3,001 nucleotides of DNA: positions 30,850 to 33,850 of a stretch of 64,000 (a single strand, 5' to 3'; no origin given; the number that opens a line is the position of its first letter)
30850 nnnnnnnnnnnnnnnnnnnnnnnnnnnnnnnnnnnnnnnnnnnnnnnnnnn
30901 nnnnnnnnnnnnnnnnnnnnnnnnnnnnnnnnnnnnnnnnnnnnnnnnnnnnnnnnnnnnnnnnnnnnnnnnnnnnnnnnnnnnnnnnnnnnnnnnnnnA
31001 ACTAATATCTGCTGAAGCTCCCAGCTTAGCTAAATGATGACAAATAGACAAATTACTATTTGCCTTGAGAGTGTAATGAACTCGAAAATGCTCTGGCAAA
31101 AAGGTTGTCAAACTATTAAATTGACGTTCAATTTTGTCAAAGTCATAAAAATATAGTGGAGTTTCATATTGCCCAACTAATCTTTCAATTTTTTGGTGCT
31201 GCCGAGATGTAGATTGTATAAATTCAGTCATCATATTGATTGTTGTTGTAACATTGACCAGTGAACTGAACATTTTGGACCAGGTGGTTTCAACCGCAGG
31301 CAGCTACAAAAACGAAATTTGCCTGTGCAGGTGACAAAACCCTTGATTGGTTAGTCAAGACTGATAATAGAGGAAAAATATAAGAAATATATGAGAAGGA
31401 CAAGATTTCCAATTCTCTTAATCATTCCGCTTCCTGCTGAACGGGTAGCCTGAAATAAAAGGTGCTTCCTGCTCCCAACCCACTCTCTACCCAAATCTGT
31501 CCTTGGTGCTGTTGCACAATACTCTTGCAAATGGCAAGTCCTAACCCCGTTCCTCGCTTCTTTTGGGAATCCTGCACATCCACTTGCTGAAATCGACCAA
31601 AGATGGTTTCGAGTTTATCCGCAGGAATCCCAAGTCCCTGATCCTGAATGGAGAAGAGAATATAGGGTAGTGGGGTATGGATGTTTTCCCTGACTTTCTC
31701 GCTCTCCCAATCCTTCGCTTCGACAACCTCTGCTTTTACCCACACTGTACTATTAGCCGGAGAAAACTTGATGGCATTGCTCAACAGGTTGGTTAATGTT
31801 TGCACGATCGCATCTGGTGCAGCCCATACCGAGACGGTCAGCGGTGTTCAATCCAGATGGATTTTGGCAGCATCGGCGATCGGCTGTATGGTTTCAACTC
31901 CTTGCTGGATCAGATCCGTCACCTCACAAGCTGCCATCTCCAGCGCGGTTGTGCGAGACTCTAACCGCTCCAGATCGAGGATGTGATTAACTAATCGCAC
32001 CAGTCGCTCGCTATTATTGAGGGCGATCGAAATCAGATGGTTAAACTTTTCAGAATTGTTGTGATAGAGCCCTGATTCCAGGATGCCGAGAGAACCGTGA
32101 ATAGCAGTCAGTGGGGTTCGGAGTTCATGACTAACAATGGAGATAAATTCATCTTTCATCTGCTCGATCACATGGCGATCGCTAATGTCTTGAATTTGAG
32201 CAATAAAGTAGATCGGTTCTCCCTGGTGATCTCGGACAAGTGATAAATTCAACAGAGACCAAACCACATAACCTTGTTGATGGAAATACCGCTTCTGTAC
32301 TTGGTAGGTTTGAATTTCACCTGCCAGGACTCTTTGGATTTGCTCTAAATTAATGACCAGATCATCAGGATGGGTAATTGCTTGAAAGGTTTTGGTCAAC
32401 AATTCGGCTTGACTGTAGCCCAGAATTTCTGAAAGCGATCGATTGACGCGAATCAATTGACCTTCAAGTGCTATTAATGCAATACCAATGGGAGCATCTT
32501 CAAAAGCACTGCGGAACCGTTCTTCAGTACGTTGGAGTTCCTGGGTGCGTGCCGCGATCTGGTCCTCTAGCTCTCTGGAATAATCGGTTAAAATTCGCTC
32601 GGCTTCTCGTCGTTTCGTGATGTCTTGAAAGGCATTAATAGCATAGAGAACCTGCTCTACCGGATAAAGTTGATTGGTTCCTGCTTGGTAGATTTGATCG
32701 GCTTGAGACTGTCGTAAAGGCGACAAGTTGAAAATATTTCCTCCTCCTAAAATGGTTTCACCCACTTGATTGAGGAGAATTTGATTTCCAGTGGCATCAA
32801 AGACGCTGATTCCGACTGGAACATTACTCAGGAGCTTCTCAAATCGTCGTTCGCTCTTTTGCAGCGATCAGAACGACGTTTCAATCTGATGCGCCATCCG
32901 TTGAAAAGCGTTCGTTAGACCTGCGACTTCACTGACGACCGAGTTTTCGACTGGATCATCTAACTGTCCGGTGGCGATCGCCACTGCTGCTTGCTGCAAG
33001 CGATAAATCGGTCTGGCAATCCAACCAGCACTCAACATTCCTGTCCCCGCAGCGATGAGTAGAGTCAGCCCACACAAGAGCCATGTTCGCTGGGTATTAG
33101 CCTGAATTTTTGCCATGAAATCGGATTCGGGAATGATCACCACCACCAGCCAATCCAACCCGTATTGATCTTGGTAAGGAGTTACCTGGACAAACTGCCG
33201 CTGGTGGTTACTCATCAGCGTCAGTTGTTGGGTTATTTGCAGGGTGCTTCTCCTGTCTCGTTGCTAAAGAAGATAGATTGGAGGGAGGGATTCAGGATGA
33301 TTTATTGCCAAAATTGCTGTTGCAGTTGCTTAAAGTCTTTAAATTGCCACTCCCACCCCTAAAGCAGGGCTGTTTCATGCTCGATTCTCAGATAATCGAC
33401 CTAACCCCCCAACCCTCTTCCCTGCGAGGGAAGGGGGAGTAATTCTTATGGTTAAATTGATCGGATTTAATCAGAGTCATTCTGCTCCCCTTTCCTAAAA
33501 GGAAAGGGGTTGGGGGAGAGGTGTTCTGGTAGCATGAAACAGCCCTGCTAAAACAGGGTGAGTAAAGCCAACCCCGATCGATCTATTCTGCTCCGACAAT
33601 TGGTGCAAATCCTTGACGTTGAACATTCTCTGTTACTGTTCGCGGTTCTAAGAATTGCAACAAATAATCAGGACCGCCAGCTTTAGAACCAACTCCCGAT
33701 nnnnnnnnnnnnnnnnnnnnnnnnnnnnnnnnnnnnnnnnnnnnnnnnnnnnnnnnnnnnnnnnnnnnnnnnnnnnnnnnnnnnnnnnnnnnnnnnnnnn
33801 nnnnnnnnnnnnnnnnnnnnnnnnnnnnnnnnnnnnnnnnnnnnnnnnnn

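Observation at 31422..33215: Sensor histidine kinase split into three same-frame ORFs by two in-frame TGA codons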

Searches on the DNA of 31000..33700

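Call 56: search_rna_families(source=window, start=31000, end=33700, threshold=evalue, max_evalue=1)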
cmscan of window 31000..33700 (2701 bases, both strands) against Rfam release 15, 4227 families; matches with E-value up to 1: 1.
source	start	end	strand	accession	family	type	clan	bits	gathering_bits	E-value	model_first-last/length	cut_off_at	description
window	32351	32464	+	RF01396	isrN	Gene; sRNA;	-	17.5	44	0.74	1-143/143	no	isrN Hfq binding RNA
